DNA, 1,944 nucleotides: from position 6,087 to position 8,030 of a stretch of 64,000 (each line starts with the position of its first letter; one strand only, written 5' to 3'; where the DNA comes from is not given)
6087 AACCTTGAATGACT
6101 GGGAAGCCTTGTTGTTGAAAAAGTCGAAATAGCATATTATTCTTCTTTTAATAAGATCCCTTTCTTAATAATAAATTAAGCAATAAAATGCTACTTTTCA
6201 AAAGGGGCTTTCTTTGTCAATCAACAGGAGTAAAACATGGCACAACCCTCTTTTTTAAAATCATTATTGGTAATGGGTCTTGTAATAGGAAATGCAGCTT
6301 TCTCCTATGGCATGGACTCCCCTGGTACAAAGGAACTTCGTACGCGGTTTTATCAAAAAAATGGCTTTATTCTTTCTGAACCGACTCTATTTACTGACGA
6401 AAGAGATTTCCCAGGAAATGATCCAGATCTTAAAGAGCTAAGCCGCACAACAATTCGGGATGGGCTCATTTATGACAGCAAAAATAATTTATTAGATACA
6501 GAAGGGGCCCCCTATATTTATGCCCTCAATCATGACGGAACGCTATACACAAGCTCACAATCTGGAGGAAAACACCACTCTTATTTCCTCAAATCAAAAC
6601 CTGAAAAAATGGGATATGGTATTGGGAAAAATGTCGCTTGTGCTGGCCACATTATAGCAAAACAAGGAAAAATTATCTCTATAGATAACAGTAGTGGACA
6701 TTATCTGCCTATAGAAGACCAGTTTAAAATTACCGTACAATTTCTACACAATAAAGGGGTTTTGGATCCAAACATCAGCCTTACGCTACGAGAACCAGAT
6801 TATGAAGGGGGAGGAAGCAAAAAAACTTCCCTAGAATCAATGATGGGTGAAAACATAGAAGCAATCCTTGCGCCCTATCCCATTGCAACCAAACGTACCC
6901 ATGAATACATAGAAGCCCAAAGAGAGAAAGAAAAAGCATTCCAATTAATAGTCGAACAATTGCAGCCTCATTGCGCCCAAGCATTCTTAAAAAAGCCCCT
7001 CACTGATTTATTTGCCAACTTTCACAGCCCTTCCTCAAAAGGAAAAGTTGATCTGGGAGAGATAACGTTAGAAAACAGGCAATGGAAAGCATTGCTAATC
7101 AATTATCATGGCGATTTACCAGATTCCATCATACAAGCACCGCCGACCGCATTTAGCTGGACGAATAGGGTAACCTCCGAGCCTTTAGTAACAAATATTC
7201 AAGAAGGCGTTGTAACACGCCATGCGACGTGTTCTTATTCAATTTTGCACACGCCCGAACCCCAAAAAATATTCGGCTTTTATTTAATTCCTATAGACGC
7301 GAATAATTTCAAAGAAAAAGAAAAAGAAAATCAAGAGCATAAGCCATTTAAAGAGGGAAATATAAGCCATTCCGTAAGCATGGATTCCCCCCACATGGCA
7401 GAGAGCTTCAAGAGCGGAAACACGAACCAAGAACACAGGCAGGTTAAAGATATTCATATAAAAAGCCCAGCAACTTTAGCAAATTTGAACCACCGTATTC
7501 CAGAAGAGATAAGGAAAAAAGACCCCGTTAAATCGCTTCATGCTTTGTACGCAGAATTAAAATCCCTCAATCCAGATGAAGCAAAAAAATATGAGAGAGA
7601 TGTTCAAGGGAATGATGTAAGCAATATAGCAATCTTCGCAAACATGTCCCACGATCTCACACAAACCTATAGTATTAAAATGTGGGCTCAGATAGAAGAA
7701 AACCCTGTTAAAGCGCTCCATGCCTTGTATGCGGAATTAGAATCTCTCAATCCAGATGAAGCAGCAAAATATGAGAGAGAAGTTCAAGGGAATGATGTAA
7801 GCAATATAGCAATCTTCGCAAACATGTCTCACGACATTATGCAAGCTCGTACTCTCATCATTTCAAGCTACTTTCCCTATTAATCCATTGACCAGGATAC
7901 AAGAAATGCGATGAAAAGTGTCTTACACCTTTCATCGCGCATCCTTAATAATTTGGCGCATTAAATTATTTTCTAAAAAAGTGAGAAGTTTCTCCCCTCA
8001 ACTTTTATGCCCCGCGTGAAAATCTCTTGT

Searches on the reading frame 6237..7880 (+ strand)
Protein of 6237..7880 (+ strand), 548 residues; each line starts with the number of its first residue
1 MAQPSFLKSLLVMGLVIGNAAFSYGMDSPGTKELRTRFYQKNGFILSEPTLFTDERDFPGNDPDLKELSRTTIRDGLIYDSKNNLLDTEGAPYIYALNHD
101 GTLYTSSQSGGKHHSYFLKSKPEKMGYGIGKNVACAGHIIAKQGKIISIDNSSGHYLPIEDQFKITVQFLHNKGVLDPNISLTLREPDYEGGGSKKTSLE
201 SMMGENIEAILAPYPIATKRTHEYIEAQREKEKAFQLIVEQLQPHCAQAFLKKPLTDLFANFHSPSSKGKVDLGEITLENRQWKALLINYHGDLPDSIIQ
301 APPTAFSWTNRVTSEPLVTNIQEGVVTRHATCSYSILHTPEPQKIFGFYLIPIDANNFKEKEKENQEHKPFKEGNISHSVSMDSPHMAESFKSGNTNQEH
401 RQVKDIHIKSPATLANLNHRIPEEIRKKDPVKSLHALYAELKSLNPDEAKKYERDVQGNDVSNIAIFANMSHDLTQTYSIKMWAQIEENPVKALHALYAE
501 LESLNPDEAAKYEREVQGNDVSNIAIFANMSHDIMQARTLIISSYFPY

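Call 23: find_encoding_contigs(protein=window:6237-7880:+, flank=1000, max_places=4)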
Protein window:6237-7880:+ (548 aa): no gene with exactly this product is on record in the collection.

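Call 45: search_protein_families(library=pfam, proteins=[window:6237-7880:+], max_evalue=0.00001)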
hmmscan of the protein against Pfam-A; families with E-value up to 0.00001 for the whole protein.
window:6237-7880:+ (548 aa): 0 families
